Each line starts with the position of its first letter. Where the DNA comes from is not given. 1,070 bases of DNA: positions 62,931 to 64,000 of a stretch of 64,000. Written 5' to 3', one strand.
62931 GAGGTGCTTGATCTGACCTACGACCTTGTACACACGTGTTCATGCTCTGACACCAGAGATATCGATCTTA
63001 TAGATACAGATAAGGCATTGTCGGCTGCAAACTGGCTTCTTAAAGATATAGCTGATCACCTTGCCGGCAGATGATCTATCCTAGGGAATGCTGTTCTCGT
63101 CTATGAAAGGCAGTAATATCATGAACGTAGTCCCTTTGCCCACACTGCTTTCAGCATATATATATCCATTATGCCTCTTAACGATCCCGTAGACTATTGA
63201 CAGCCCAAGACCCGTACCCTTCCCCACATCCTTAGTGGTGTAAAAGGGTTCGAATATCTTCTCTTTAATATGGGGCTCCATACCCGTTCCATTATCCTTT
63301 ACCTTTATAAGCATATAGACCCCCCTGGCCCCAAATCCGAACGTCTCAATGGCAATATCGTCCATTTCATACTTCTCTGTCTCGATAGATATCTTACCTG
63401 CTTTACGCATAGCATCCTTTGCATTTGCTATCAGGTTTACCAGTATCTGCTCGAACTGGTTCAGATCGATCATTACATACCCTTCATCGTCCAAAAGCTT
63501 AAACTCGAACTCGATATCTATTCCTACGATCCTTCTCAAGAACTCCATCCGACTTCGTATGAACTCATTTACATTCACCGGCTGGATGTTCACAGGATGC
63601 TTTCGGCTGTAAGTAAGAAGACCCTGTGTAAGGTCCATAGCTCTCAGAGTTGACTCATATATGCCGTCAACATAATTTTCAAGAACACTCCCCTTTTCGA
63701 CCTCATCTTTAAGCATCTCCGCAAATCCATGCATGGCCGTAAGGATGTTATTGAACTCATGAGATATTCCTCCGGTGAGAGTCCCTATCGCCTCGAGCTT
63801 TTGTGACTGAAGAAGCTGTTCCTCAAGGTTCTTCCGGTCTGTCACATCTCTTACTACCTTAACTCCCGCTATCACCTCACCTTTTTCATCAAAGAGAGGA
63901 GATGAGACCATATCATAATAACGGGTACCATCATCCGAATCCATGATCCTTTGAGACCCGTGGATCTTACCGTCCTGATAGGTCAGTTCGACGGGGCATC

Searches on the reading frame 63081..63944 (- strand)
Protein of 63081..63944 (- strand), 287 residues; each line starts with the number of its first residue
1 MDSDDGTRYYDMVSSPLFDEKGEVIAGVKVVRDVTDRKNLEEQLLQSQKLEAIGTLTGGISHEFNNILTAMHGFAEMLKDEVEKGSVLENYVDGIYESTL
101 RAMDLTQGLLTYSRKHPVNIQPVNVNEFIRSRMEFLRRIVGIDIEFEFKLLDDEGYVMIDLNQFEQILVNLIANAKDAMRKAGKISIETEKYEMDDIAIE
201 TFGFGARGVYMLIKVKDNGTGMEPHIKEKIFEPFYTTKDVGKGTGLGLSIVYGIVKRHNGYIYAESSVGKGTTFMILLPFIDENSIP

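Call 55: search_protein_families(library=pfam, max_evalue=0.000001, proteins=[window:63081-63944:-])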
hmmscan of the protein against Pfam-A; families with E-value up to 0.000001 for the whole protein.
window:63081-63944:- (287 aa): 2 families
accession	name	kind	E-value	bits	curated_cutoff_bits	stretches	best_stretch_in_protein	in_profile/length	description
PF02518.31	HATPase_c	-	2.8e-24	86.1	26.4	1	160-280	2-109/111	Histidine kinase-, DNA gyrase B-, and HSP90-like ATPase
PF00512.31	HisKA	-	1.6e-11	44.5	26.9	1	54-115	3-63/66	His Kinase A (phospho-acceptor) domain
